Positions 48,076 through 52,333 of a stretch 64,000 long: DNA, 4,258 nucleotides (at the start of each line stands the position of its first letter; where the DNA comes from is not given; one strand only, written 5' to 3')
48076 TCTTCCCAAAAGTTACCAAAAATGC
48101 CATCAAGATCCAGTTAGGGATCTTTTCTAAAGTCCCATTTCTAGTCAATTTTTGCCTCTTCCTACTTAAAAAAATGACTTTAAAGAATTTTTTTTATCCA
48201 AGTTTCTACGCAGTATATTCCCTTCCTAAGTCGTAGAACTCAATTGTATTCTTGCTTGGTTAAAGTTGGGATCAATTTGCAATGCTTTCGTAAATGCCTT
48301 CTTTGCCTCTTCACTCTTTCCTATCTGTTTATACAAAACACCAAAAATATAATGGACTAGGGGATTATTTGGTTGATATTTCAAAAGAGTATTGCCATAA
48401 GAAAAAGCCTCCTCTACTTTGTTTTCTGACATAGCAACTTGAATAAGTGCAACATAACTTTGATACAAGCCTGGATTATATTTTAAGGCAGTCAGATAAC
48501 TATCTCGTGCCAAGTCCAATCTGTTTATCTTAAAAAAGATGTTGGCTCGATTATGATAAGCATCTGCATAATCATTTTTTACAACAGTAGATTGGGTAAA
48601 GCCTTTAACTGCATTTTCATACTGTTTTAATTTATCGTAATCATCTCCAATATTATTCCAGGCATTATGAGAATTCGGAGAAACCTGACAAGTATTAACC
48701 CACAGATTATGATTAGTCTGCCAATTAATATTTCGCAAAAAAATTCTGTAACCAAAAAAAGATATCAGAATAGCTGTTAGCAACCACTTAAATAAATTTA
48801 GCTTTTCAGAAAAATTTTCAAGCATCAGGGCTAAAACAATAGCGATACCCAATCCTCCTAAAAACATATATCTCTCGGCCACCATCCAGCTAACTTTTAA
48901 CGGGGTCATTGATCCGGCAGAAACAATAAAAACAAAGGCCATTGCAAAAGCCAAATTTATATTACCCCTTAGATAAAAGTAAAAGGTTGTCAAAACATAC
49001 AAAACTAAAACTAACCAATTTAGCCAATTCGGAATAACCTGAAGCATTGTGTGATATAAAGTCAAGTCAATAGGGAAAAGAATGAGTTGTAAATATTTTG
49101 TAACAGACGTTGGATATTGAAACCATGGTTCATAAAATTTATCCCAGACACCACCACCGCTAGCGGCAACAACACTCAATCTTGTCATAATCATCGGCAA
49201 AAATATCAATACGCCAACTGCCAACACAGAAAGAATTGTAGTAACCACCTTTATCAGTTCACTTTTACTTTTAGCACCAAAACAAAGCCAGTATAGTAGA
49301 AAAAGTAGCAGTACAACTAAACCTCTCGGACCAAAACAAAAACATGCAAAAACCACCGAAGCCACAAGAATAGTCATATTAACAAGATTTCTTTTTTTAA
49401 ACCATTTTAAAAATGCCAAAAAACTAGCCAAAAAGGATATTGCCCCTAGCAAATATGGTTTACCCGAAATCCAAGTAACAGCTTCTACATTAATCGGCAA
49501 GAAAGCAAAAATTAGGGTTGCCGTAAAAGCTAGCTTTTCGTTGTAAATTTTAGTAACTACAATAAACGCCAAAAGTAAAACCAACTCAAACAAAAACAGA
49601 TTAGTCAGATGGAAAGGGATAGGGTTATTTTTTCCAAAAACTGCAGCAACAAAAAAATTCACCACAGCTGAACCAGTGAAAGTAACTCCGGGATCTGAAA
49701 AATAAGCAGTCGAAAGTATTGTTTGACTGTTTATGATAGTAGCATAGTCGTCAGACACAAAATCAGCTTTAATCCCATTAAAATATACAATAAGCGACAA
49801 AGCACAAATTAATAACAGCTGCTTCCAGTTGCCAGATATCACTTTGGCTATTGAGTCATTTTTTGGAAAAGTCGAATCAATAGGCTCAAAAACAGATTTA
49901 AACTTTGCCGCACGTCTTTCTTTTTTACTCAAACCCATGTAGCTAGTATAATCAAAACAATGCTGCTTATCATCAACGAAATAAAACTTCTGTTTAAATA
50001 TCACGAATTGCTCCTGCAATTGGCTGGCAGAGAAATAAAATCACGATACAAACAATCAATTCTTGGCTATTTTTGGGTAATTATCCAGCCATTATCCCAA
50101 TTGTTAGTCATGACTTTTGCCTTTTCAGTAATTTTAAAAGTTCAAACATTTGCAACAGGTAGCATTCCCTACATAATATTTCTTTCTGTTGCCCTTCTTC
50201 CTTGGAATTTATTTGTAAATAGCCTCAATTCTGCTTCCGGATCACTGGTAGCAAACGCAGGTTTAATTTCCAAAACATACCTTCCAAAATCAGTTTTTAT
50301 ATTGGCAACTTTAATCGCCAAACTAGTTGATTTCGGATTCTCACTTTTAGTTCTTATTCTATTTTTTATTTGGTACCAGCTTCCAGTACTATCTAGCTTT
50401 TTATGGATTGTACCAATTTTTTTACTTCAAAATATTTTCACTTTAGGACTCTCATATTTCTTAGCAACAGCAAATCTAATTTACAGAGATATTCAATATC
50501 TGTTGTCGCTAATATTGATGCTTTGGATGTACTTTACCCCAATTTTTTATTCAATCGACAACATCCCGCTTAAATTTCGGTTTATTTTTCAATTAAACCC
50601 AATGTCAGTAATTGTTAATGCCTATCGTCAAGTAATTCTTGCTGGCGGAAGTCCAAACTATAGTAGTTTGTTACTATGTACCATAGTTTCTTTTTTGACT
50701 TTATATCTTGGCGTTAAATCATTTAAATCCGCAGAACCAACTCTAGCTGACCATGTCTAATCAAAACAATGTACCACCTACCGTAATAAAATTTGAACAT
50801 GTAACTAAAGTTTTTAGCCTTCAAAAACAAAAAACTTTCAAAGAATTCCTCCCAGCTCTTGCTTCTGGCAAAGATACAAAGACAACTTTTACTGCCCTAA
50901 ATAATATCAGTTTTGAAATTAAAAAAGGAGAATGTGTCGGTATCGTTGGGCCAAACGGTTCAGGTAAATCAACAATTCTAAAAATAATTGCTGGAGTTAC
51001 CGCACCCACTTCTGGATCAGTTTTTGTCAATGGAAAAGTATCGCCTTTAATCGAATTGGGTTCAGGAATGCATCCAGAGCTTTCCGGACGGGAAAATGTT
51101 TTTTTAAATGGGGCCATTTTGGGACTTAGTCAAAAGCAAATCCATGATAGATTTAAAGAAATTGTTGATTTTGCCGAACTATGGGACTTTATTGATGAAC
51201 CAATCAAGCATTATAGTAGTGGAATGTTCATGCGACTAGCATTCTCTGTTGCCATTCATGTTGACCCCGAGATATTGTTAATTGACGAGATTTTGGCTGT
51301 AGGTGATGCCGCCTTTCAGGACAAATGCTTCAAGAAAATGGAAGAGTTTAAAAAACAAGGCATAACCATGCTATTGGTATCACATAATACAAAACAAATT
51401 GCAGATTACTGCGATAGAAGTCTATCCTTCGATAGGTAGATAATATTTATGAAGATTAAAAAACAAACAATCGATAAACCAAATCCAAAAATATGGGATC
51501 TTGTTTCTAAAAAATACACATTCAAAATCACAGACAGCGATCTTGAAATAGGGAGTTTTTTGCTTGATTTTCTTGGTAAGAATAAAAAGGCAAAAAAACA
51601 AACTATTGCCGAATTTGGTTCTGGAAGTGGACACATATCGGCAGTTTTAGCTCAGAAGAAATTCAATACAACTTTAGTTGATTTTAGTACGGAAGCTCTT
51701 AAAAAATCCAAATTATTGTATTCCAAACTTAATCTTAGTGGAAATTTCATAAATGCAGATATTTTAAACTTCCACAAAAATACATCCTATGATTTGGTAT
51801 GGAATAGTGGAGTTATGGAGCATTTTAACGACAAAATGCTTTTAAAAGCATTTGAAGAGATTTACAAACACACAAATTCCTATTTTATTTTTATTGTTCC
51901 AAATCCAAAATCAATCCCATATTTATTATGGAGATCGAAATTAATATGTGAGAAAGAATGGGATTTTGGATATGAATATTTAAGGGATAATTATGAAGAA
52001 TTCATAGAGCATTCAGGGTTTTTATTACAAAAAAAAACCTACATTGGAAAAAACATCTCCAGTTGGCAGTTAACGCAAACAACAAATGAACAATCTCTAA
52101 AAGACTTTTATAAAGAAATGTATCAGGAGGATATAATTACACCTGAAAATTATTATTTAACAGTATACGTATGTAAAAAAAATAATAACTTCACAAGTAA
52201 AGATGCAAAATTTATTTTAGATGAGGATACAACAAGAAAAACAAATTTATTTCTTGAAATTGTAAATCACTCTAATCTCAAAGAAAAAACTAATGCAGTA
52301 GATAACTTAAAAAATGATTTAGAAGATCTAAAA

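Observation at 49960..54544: Wzm/Wzt ABC exporter coupled to a 1031-aa methyltransferase/coiled-coil/GT4/GT2 fusion, a possible single-polypeptide terminator-ruler-polymerase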

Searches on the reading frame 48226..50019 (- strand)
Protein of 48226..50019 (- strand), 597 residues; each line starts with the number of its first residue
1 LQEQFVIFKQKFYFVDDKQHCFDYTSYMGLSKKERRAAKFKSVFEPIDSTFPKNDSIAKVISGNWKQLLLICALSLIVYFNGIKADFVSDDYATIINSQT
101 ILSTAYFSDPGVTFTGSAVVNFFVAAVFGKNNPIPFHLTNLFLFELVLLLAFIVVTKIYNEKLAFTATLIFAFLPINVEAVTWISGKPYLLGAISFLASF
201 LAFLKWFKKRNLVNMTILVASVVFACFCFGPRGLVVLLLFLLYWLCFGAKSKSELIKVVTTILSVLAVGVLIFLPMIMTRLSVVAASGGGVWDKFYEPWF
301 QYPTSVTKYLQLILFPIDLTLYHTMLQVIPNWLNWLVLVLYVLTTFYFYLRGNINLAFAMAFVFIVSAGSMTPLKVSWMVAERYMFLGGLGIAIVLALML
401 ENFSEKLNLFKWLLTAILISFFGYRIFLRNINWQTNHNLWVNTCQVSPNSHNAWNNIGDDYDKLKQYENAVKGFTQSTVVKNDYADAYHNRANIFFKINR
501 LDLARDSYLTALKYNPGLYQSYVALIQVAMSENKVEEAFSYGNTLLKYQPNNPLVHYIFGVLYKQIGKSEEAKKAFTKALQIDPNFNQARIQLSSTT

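Call 5: search_protein_families(library=pfam, proteins=[window:48226-50019:-], max_evalue=0.01)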
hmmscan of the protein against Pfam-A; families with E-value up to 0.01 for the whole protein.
window:48226-50019:- (597 aa): 13 families
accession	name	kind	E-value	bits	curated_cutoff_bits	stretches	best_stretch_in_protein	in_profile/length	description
PF00515.34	TPR_1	-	1.8e-19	69.1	27.8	3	560-586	8-34/34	Tetratricopeptide repeat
PF07719.23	TPR_2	-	1e-18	66.3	27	2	554-585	2-33/34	Tetratricopeptide repeat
PF13181.12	TPR_8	-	3.3e-16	58.5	25.7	2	556-585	4-33/34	Tetratricopeptide repeat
PF13414.12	TPR_11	-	2.7e-10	40.2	26.8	1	458-497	1-40/42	TPR repeat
PF13431.12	TPR_17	-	4.7e-10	39.4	24.4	1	544-573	4-33/34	Tetratricopeptide repeat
PF13424.12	TPR_12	-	2.5e-06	28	30.1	0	452-513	4-73/77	Tetratricopeptide repeat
PF14559.12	TPR_19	-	3.1e-06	27.9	25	1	529-586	1-58/68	Tetratricopeptide repeat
PF23914.1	TPR_CcmH_CycH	-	4.3e-05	23.8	42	1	544-594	41-91/158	Cytochrome c-type biogenesis protein H TPR domain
PF13432.12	TPR_16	-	5.6e-05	23.9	32.7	1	491-553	3-65/65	Tetratricopeptide repeat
PF13174.12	TPR_6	-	0.00035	21.5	26.3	0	560-585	7-32/33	Tetratricopeptide repeat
PF25064.1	ARM_TT21_5th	-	0.0021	18.8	27.8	1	492-581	8-100/117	TT21 fifth ARM repeats domain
PF13428.12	TPR_14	-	0.0038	18.2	23.5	0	560-593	8-41/44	Tetratricopeptide repeat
PF24575.1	TPR_Slam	-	0.0087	16.9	35.2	0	549-595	43-89/104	Surface lipoprotein assembly modifier, N-terminal TPR repeats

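Call 6: search_protein_families(library=ncbifam, proteins=[window:48226-50019:-], max_evalue=0.01)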
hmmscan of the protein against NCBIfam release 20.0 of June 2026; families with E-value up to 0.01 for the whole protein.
window:48226-50019:- (597 aa): 11 families
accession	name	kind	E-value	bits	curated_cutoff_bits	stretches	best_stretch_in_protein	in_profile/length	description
TIGR02917.1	PEP_TPR_lipo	equivalog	6.5e-17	60.7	312.2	1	451-593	363-505/899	XrtA/PEP-CTERM system TPR-repeat protein PrsT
TIGR02521.1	type_IV_pilW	equivalog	8.3e-13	48.4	154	2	444-540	92-190/234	type IV pilus biogenesis/stability protein PilW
NF033762.1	social_mot_Tgl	equivalog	4.4e-09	36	225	1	529-594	41-107/252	social motility TPR repeat lipoprotein Tgl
TIGR02552.1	LcrH_SycD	equivalog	6.2e-09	35.7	104.8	2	514-585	47-118/136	SycD/LcrH family type III secretion system chaperone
TIGR00990.1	3a0801s09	subfamily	4.1e-08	32.3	757.25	1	480-596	326-442/615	mitochondrial import receptor subunit TOM70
NF040959.1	MamA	equivalog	4.8e-08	32.7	200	1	445-583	65-203/204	magnetosome protein MamA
NF047507.1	TPR_BatC_Lepto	exception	5.8e-07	29.2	175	1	556-591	99-134/214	TPR repeat-containing protein BatC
NF008391.2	PRK11189.1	equivalog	6.2e-07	29.2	250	1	443-509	91-157/297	lipoprotein NlpI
NF033920.0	C39_PA2778_fam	equivalog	3.2e-05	23.5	150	0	433-516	172-255/255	PA2778 family cysteine peptidase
NF033758.1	gliding_GltE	equivalog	0.00036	19.6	225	1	494-588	231-325/411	adventurous gliding motility TPR repeat lipoprotein GltE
NF009037.0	PRK12370.1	equivalog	0.0074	14.7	589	0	474-578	361-465/553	HilA/EilA family virulence transcriptional regulator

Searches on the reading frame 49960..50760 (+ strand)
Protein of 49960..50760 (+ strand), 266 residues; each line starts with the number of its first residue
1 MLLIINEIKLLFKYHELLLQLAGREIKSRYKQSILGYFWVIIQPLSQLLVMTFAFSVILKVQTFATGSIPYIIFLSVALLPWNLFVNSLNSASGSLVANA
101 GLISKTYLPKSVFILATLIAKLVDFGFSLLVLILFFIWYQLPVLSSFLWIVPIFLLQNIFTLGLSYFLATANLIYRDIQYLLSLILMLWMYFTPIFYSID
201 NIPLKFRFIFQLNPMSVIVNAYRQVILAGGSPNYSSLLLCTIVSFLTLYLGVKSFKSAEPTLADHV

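Call 5: search_protein_families(library=pfam, proteins=[window:49960-50760:+], max_evalue=0.01)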
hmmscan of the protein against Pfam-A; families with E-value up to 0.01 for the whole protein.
window:49960-50760:+ (266 aa): 1 family
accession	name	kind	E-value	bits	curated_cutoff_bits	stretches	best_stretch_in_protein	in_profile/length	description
PF01061.29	ABC2_membrane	-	1.4e-18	67.6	26.9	1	18-226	3-210/211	ABC-2 type transporter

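Call 6: search_protein_families(library=ncbifam, proteins=[window:49960-50760:+], max_evalue=0.01)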
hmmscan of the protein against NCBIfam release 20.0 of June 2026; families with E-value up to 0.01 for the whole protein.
window:49960-50760:+ (266 aa): 4 families
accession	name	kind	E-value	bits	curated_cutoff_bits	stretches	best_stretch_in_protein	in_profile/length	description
NF050109.1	galactan_ABC_perm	equivalog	3.2e-20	72.8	380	1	7-256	13-265/272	galactan export ABC transporter permease subunit Wzm/RfbD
NF050053.1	CapPschTportKpsM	equivalog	1.3e-14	54.8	300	1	19-248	6-244/257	capsule polysaccharide transporter KpsM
NF011723.0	PRK15176.1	equivalog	0.00029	20.7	297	1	13-231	16-232/264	Vi polysaccharide ABC transporter inner membrane protein VexB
NF011648.0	PRK15066.1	subfamily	0.0027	17.3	225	1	109-238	102-231/257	ABC transporter permease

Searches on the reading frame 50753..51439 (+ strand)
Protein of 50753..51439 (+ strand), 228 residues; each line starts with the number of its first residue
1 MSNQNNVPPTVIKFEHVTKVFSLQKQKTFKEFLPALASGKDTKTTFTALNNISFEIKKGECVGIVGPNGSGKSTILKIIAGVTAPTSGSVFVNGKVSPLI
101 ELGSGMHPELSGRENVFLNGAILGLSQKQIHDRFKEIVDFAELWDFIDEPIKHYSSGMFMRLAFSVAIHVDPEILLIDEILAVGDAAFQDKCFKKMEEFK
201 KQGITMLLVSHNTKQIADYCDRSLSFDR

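Call 5: search_protein_families(library=pfam, proteins=[window:50753-51439:+], max_evalue=0.01)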
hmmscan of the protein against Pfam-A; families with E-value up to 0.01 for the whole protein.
window:50753-51439:+ (228 aa): 8 families
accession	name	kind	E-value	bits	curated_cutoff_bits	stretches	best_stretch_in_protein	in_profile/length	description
PF00005.33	ABC_tran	-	7.4e-24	85.3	25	1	49-180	1-135/137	ABC transporter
PF13304.12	AAA_21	-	3.2e-06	27.9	27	1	62-81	2-21/304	AAA domain, putative AbiEii toxin, Type IV TA system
PF00004.35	AAA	-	8.2e-06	26.7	21.2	1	64-216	3-114/131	ATPase family associated with various cellular activities (AAA)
PF13476.12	AAA_23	-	6e-05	24.2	27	1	52-82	13-42/201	AAA domain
PF13555.12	AAA_29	-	0.00021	21.4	27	1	53-86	16-49/61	P-loop containing region of AAA domain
PF02463.25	SMC_N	-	0.00026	21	40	1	60-101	25-66/220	RecF/RecN/SMC N terminal domain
PF13175.12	AAA_15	-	0.0055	16.8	32.1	1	55-79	20-43/374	AAA ATPase domain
PF01695.23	IstB_IS21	-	0.0066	16.4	24.1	0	13-88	48-120/238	IstB-like ATP binding protein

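Call 6: search_protein_families(library=ncbifam, proteins=[window:50753-51439:+], max_evalue=0.01)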
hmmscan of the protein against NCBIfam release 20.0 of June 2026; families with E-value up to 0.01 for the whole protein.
window:50753-51439:+ (228 aa): 190 families (the best 25 are shown)
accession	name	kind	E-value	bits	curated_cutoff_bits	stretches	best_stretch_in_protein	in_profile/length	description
NF010065.0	PRK13545.1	equivalog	1.9e-64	218.3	538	1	12-224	5-214/549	teichoic acids export protein ATP-binding subunit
NF010066.0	PRK13546.1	equivalog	3.7e-55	187.1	320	1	12-222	5-212/264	teichoic acids export ABC transporter ATP-binding subunit TagH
NF050108.1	galactan_ABC_ATP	equivalog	1.3e-52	178.5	400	1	36-227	32-223/244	galactan export ABC transporter ATP-binding subunit Wzt/RfbE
TIGR01188.1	drrA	subfamily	1.9e-35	122.6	312.45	1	45-222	5-193/302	daunorubicin resistance ABC transporter, ATP-binding protein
TIGR04521.1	ECF_ATPase_2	equivalog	5e-28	98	330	2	40-96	12-68/279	energy-coupling factor transporter ATPase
NF010059.0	PRK13536.1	equivalog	7.4e-27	94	549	1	45-223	55-244/342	nodulation factor ABC transporter ATP-binding protein NodI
NF040933.2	ABC_arch_GlcV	equivalog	3.7e-26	91.9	450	2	41-96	14-69/357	glucose ABC transporter ATP-binding protein GlcV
NF010060.0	PRK13537.1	equivalog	7.7e-26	90.7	521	1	48-222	30-215/314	nodulation factor ABC transporter ATP-binding protein NodI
TIGR01288.1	nodI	equivalog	1.4e-25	89.9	424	1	49-223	20-205/303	nodulation factor ABC transporter ATP-binding protein NodI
TIGR03740.1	galliderm_ABC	subfamily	6.9e-25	88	309.75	1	47-218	14-189/223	lantibiotic protection ABC transporter ATP-binding subunit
TIGR04520.1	ECF_ATPase_1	equivalog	1.8e-24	86.6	315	2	45-95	14-64/269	energy-coupling factor transporter ATPase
TIGR03265.1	PhnT2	equivalog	1.1e-23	84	457.7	1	44-221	15-203/353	putative 2-aminoethylphosphonate ABC transporter ATP-binding protein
NF033858.1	ABC2_perm_RbbA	equivalog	1.7e-23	82.5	1050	1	44-222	277-466/909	ribosome-associated ATPase/putative transporter RbbA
TIGR02673.1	FtsE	equivalog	2e-23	83.2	264.85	2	43-95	12-64/214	cell division ATP-binding protein FtsE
TIGR00968.1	3a0106s01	subfamily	2.6e-23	82.8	342.75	1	44-222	11-200/237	sulfate ABC transporter ATP-binding protein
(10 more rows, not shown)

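Call 14: list_cluster_members(proteins=[P0001, window:50753-51439:+, window:49960-50760:+, window:48226-50019:-, window:54537-56000:-])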
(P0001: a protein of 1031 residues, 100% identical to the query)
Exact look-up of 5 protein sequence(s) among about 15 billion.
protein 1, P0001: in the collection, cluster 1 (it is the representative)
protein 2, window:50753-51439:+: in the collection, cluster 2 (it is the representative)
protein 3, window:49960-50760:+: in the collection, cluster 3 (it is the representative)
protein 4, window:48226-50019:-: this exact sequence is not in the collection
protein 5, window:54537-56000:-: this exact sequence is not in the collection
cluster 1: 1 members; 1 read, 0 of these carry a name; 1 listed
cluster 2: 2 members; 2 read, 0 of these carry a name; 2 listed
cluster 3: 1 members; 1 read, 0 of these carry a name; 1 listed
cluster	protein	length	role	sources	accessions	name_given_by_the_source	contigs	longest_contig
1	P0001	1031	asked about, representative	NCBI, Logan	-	-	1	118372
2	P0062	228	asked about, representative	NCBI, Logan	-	-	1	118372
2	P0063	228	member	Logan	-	-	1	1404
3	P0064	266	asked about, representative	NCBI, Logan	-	-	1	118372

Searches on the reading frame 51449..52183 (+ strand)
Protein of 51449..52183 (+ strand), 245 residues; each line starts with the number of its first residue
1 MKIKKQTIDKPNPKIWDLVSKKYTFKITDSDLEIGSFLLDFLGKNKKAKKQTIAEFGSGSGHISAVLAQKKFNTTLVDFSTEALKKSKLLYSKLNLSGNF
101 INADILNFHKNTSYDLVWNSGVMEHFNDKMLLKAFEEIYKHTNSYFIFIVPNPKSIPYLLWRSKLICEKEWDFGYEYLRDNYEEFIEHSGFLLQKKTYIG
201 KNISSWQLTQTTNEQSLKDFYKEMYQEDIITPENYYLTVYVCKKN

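Call 60: search_solved_structures(query=A3, max_evalue=0.01)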
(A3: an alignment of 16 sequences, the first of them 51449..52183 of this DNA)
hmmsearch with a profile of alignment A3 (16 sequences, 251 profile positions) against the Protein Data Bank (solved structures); distinct sequences matched with E-value up to 0.01: 139 (the best 60 are shown).
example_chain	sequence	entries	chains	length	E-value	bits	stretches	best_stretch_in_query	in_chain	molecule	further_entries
3cc8_A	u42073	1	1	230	1.8e-18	70.3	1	35-190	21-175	Putative methyltransferase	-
5wp5_A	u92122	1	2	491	2.6e-15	59.9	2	40-132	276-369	Phosphomethylethanolamine N-methyltransferase 2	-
5wp4_A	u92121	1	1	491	2.2e-14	56.9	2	39-132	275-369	Phosphoethanolamine N-methyltransferase 1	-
3mgg_A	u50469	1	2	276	3.9e-14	56.1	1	37-136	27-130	Methyltransferase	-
5dm2_A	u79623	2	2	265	1.2e-12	51.2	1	36-145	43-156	Methyltransferase domain family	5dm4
5dm1_A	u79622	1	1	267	1.2e-12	51.2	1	36-145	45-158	Methyltransferase domain family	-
4kwc_A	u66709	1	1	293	1.5e-12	50.9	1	36-145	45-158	BpumL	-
3l8d_A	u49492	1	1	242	5.8e-12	49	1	7-146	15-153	Methyltransferase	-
6mro_A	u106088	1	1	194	8.6e-12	48.4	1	46-144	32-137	methyl transferase from Methanosarcina acetivorans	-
5dly_A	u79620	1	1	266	7.4e-11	45.3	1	19-136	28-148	plantazolicin methyltransferase BamL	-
4kvz_A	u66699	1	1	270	7.6e-11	45.3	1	19-136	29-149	BamL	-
5dm0_A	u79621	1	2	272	7.8e-11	45.3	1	19-136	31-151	plantazolicin methyltransferase BamL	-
8gdu_A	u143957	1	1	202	1e-10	44.8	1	46-120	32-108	Methyltransferase domain-containing protein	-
3jwi_A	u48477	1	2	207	2.2e-10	43.8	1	29-170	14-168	Methyltransferase type 12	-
1p91_A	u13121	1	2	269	3.3e-10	43.2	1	31-98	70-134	Ribosomal RNA large subunit methyltransferase A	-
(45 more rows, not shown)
